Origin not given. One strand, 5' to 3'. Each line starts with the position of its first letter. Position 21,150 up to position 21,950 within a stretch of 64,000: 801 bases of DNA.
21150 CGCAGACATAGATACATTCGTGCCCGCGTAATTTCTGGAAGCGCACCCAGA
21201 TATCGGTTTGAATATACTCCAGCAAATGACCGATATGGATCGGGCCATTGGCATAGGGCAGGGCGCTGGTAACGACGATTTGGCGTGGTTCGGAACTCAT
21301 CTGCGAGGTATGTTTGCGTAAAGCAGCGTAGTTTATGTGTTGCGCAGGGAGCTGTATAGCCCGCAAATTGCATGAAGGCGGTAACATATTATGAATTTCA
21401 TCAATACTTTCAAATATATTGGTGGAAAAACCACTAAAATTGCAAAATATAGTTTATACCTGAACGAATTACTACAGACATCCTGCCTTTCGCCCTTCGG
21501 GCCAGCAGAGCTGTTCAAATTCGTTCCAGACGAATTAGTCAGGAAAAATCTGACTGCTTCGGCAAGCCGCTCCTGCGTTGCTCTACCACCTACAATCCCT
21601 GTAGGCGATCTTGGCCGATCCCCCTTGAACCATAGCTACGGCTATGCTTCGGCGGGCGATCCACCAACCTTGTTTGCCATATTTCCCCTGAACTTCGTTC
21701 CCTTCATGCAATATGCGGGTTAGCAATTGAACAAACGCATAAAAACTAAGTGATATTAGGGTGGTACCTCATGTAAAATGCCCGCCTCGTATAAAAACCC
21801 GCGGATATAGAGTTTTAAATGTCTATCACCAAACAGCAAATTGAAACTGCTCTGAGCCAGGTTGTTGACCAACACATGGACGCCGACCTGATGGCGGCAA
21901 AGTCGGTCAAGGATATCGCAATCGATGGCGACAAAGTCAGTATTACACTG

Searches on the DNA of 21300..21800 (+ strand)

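Call 19: search_rna_families(source=window, start=21300, end=21800, threshold=evalue, max_evalue=10, show_alignments=2)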
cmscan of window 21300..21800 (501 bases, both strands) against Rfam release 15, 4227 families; matches with E-value up to 10: 2.
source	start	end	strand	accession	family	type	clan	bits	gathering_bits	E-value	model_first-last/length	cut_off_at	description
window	21416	21456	+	RF01726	SAM-II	Cis-reg; riboswitch;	-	14.7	44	5.2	1-60/60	no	SAM-II riboswitch aptamer (SAM-II long loop)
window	21374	21481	+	RF02453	ncr952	Gene; sRNA;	-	12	100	4.3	1-143/143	no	Bacillus sRNA ncr952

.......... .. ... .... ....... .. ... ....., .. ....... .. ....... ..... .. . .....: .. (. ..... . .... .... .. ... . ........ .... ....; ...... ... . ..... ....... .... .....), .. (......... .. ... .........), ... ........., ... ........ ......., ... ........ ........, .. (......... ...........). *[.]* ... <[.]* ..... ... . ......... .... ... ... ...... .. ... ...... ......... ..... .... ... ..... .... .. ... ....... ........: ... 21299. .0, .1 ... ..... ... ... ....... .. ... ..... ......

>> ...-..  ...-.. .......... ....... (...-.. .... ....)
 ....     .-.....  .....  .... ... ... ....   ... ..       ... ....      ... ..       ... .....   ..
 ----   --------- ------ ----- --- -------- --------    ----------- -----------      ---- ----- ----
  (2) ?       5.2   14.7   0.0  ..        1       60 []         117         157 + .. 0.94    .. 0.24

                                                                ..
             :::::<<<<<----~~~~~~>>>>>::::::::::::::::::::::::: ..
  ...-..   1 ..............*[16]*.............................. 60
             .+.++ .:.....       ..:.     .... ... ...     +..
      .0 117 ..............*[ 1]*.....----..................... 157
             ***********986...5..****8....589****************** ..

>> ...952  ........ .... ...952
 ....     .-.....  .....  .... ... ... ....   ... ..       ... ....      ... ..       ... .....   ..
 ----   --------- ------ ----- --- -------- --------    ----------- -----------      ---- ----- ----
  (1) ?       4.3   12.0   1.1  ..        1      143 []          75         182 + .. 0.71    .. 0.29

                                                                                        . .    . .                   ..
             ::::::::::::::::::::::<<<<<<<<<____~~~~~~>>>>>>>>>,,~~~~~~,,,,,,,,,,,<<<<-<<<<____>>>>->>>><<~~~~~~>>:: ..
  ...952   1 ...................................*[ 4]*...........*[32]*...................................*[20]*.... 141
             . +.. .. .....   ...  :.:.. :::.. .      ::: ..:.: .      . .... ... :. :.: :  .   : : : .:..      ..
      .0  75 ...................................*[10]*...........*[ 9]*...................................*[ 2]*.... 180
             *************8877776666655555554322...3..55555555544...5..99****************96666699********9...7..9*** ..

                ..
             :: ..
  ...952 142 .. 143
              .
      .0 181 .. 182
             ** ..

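Call 68: build_rna_model(alignment_id=A1)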
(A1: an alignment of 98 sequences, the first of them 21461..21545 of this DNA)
Model R1 built from alignment A1 (98 sequences, 97 columns); structure: RNAalifold consensus.
model positions 85; base pairs 21; branch points 3; effective number of sequences 4.41; information 0.669 bits per position. Calibrated on 0.2 Mb of random sequence (short: E-values are rough).
structure used (alignment columns):
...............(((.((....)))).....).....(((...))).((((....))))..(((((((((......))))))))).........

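Call 69: search_with_rna_model(model_id=R1, source=window, filters=off, max_evalue=10, show_alignments=4)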
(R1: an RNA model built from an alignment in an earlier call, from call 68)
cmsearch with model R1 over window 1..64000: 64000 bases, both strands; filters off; matches with E-value up to 10: 10.
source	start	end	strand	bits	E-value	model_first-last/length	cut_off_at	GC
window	21463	21545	+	80.8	1.2e-15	1-85/85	no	0.48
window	44397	44492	+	68.8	4.2e-13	1-85/85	no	0.46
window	43361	43455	-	56.8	1.5e-10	1-85/85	no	0.49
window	7968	8043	-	9.6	1.4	1-85/85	no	0.46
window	11512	11604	-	7.8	3.4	1-85/85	no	0.44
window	28363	28435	+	7.7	3.5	1-85/85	no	0.27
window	61758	61830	-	7.5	4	1-85/85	no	0.45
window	2529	2609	-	7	5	1-85/85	no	0.44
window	57770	57793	+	6.5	6.3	55-78/85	no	0.54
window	61928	61937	-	6.4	6.7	43-52/85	no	0.4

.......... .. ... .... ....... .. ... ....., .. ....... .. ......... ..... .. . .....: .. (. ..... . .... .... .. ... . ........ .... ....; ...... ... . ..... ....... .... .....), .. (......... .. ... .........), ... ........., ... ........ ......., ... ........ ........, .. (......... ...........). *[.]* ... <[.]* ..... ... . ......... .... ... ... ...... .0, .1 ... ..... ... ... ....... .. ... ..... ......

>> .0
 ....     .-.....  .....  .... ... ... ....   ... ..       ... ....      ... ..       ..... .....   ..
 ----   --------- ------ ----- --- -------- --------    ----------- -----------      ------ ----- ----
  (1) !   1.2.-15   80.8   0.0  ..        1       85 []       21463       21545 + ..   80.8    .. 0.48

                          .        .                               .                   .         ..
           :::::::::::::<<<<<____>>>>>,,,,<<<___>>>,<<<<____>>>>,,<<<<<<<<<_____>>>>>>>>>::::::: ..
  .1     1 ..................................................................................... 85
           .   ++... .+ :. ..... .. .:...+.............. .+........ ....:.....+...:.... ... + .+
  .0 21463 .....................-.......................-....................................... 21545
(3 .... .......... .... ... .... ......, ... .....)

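Call 71: search_with_rna_model(model_id=R1, sources=[L008, L009, L010, L011, L012, L013, L014, L015, L016, L017, L018, L019, L020, L021, L022, L023, L024, L025, L026, L027, L028, L029, L030, L031, L032, L033, L034, L035, L036, L037, L038, L039, L040, L041, L042, L043, L044, L045, L046, L047, L048, L049, L050, L051, L052, L053, L054, L055, L056, L057, L058, L059, L060, L061, L062, L063, L064, L065, L066, L067, L068, L069, L070, L071, L072, L073, L074, L075, L076, L077, L078, L079, L080, L081, L082, L083, L084, L085, L086, L087, L088, L089, L090, L091, L092, L093, L094, L095, L096, L097, L098, L099, L100, L101, L102, L103, L104, L105, L106, L107], max_evalue=0.001)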
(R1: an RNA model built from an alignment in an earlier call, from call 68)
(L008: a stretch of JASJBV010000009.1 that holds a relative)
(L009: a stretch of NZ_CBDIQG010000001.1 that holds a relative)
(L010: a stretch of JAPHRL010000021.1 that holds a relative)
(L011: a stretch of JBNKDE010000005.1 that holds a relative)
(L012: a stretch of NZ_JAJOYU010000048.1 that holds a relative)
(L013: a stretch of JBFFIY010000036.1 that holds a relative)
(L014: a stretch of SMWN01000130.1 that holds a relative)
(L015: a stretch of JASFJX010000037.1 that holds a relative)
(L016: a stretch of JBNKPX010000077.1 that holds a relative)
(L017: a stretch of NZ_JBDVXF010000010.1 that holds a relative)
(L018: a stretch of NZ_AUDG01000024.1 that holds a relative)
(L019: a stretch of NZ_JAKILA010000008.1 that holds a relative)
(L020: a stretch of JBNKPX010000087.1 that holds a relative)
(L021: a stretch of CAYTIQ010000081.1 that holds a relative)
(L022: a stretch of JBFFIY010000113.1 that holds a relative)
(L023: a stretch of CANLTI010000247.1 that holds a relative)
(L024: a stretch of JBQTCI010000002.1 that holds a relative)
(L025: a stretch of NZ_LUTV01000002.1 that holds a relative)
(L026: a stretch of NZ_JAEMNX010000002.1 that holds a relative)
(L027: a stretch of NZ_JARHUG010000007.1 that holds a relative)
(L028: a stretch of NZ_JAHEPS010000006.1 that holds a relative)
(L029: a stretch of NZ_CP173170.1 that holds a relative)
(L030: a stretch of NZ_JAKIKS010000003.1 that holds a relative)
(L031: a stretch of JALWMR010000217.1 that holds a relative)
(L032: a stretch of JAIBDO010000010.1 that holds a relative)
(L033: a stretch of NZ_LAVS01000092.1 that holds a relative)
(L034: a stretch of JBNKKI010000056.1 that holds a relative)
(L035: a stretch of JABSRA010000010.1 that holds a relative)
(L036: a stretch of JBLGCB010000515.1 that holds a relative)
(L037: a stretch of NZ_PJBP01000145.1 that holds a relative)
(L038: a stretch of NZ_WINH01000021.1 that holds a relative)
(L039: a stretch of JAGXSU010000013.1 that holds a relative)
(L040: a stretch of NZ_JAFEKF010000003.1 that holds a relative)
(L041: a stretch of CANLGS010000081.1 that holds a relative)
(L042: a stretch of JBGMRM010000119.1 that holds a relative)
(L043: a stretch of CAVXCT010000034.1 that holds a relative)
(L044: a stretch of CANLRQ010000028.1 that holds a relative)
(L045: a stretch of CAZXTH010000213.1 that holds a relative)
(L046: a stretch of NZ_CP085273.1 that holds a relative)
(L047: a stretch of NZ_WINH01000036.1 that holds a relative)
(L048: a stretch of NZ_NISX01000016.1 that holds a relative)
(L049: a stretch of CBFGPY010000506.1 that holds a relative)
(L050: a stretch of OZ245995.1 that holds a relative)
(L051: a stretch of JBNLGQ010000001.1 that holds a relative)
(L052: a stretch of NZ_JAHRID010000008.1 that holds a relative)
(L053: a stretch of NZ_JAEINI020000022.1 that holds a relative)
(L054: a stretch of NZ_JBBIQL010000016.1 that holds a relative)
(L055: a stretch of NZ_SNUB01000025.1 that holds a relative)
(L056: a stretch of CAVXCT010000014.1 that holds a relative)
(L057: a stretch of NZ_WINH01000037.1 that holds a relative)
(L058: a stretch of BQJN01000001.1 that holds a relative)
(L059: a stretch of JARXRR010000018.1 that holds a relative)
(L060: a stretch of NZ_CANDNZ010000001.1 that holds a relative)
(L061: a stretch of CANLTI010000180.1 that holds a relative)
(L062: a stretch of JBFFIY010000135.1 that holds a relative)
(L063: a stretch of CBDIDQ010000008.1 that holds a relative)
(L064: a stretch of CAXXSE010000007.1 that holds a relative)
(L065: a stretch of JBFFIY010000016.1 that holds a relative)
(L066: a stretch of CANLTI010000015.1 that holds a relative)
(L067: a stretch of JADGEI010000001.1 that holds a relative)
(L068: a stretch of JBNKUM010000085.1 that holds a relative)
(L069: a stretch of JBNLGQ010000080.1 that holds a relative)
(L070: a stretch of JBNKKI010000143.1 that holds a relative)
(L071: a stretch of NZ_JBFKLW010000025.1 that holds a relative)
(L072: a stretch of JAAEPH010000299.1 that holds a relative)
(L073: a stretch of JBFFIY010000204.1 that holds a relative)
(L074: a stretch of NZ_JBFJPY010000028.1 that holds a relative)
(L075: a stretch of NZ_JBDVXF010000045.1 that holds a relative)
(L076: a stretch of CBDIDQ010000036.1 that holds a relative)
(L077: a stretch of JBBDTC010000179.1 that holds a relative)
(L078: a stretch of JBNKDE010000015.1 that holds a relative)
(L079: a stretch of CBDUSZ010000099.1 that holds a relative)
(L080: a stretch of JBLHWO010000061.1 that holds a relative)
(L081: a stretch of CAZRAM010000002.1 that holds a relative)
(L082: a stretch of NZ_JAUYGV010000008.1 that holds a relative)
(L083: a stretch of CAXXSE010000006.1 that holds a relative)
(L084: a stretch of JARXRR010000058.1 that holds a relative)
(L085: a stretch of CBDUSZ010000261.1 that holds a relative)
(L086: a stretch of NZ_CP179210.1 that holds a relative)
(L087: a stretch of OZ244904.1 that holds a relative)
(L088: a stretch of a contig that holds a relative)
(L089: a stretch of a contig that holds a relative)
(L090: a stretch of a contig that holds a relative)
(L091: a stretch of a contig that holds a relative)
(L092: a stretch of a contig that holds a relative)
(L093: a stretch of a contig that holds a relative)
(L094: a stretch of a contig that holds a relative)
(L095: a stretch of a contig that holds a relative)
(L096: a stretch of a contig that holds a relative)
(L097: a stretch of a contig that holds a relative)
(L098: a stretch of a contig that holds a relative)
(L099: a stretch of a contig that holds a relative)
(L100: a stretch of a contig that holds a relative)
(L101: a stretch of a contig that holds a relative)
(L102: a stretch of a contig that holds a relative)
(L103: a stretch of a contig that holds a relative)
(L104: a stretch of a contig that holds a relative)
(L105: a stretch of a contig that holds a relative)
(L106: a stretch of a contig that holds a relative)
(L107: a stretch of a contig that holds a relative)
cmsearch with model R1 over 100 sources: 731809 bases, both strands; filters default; matches with E-value up to 0.001: 124.
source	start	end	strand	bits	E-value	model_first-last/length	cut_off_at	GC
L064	2458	2542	-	92.6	4.3e-17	1-85/85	no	0.49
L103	335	419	+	92.6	4.3e-17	1-85/85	no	0.49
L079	3326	3409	+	91.1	8.8e-17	1-85/85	no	0.51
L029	5182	5266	-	89.4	2.1e-16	1-85/85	no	0.51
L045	6025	6108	+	88.6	3e-16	1-85/85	no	0.46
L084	3639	3722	-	88.6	3e-16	1-85/85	no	0.5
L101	4995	5078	+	88.5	3.1e-16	1-85/85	no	0.48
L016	690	773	+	88.4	3.3e-16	1-85/85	no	0.54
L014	906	988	+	87.8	4.4e-16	1-85/85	no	0.53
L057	7741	7824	+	87.8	4.6e-16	1-85/85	no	0.51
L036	959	1042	+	87.5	5.1e-16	1-85/85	no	0.39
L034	7452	7535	-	87.1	6.3e-16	1-85/85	no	0.5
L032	1190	1272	-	87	6.5e-16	1-85/85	no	0.58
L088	5097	5180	+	86.9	7.1e-16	1-85/85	no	0.54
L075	5263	5347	+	86.8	7.3e-16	1-85/85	no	0.39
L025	2531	2615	+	86.8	7.5e-16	1-85/85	no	0.4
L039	5677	5761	+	86.7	7.7e-16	1-85/85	no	0.51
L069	6607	6690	-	86.6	8e-16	1-85/85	no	0.54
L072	443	525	-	86.5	8.3e-16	1-85/85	no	0.59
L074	1279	1362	+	86.3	9.5e-16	1-85/85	no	0.48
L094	950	1033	+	85.8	1.2e-15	1-85/85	no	0.5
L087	3965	4049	-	85.8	1.2e-15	1-85/85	no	0.51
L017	75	160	+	85.4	1.5e-15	1-85/85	no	0.45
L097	3313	3396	-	85.4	1.5e-15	1-85/85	no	0.49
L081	4818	4902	+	85.3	1.5e-15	1-85/85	no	0.49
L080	3768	3852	-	84.7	2e-15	1-85/85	no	0.48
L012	3008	3092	-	84.2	2.6e-15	1-85/85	no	0.45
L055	5225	5309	+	84.1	2.7e-15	1-85/85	no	0.51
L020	6023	6106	-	83.9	3e-15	1-85/85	no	0.5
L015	4192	4275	-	83.9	3e-15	1-85/85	no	0.58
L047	497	581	+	83.6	3.5e-15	1-85/85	no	0.4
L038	636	719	-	83.4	3.8e-15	1-85/85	no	0.52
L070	708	791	+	83.2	4.2e-15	1-85/85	no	0.5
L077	7901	7983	+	82.8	5e-15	1-85/85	no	0.59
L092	280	364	+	82.5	5.8e-15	1-85/85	no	0.45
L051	3807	3890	-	82.5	5.9e-15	1-85/85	no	0.51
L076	1605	1690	-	82.5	6e-15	1-85/85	no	0.47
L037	7562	7647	-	82.5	6e-15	1-85/85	no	0.45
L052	6915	6999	-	82.3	6.5e-15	1-85/85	no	0.52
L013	3829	3913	-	81.8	8.3e-15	1-85/85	no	0.42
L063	7738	7823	+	81.6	9.2e-15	1-85/85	no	0.47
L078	4147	4229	-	81.5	9.5e-15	1-85/85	no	0.51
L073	3721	3805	+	81.5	9.8e-15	1-85/85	no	0.41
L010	759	841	-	81.4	1e-14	1-85/85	no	0.45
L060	4503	4588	+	81.4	1e-14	1-85/85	no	0.47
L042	2301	2383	-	81.2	1.1e-14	1-85/85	no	0.53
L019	2212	2297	+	80.3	1.7e-14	1-85/85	no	0.48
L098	5472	5557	+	80.3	1.7e-14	1-85/85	no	0.48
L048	1879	1963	+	80.2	1.8e-14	1-85/85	no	0.55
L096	445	527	+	80.1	1.9e-14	1-85/85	no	0.57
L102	767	851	-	80.1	1.9e-14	1-85/85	no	0.46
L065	5630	5715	+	80.1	2e-14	1-85/85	no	0.44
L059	359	441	-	79.9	2.1e-14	1-85/85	no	0.48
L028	1975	2058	-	79.7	2.3e-14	1-85/85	no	0.43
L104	5636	5718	-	79.1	3.1e-14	1-85/85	no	0.43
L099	5538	5622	+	79.1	3.2e-14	1-85/85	no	0.38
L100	6388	6470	-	78.7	3.7e-14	1-85/85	no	0.45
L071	5080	5163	+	78.5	4.2e-14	1-85/85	no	0.49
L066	1728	1810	-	78.4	4.4e-14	1-85/85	no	0.45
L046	31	112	-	78.3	4.6e-14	1-85/85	no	0.37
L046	2148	2229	-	78.3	4.6e-14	1-85/85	no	0.37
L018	5745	5827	+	78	5.2e-14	1-85/85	no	0.58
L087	3792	3870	-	77.9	5.7e-14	1-85/85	no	0.41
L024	6564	6647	+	77.6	6.4e-14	1-85/85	no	0.5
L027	4866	4950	+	77.4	7e-14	1-85/85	no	0.56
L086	6978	7062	+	77.2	7.9e-14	1-85/85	no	0.44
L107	6859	6943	-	76.5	1.1e-13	1-85/85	no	0.51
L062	6755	6839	+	76.5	1.1e-13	1-85/85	no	0.42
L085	1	78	+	76.1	1.3e-13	6-85/85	5'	0.51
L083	20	104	-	76.1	1.3e-13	1-85/85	no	0.47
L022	4629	4713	-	75.4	1.8e-13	1-85/85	no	0.44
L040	3574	3657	-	75.4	1.9e-13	1-85/85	no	0.48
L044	6069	6151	+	75.4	1.9e-13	1-85/85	no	0.39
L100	5607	5689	-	75.3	2e-13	1-85/85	no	0.43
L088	2207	2289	-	75.1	2.2e-13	1-85/85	no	0.54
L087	4144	4228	-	75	2.3e-13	1-85/85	no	0.52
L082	858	939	+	74.6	2.8e-13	1-85/85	no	0.61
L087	3644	3728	-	74.3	3.3e-13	1-85/85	no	0.46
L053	6480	6561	-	73.3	5.2e-13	1-85/85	no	0.62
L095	3811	3893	+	73.3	5.4e-13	1-85/85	no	0.37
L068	2088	2170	-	73.1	5.8e-13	1-85/85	no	0.48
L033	2680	2764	-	73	6e-13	1-85/85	no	0.53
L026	5250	5333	+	71.9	1e-12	1-85/85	no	0.45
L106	6233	6315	-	71.6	1.2e-12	1-85/85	no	0.54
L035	2248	2332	-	70.4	2.1e-12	1-85/85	no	0.42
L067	6230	6311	+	69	4.3e-12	1-85/85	no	0.49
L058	62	146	-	68.9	4.5e-12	1-85/85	no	0.54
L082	700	781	+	68.8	4.7e-12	1-85/85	no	0.6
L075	3570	3655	-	67.6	8.6e-12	1-85/85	no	0.44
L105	6944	7031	-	67.5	9e-12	1-85/85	no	0.49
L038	781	865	-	66.3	1.6e-11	1-85/85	no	0.51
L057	7602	7685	+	65.4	2.5e-11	1-85/85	no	0.52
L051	3905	3989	+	63.5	6.2e-11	1-85/85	no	0.48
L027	4586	4670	+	62.8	8.8e-11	1-85/85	no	0.58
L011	2276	2360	-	62.6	9.5e-11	1-85/85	no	0.41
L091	1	60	+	61.8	1.4e-10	25-85/85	5'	0.52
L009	3661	3740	-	61.1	2e-10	1-85/85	no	0.46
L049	2867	2946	+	60.3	2.9e-10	1-85/85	no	0.49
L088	658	740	-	57.4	1.2e-09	1-85/85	no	0.53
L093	7616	7695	+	57.2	1.4e-09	1-85/85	no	0.51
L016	591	675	-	55.8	2.7e-09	1-85/85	no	0.53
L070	609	693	-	55.2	3.6e-09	1-85/85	no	0.42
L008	3662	3743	+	50.7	3.2e-08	1-85/85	no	0.52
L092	4881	4967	+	50.5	3.5e-08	1-85/85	no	0.47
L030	5664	5739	+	50.4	3.6e-08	1-85/85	no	0.46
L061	1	63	-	50.1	4.2e-08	1-65/85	3'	0.46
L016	330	412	+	48.8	8.1e-08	1-85/85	no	0.42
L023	264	317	+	47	1.9e-07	1-56/85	3'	0.52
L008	3925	4014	+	46.1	3e-07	1-85/85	no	0.58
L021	44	118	-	45.9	3.4e-07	1-85/85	no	0.64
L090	7454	7522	-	45.5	4.1e-07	1-85/85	no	0.54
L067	6479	6561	+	45.4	4.3e-07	1-85/85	no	0.49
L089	7597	7665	-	44.9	5.5e-07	1-85/85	no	0.54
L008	3488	3578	+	42.5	1.7e-06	1-85/85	no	0.58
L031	2069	2142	+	42.2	2.1e-06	1-85/85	no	0.58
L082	7586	7670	+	41.9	2.3e-06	1-85/85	no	0.59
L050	7058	7126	+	40.5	4.5e-06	1-85/85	no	0.62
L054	5734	5808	+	40.1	5.5e-06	1-85/85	no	0.61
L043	4092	4172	+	39.2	8.8e-06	1-85/85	no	0.53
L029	5081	5162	+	39.1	8.9e-06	1-85/85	no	0.66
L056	3471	3568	-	36.3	3.5e-05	1-85/85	no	0.47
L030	5714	5800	-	36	4e-05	1-85/85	no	0.46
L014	1736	1823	+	31.4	0.00038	1-85/85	no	0.5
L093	7666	7748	-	29.6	0.00092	1-85/85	no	0.48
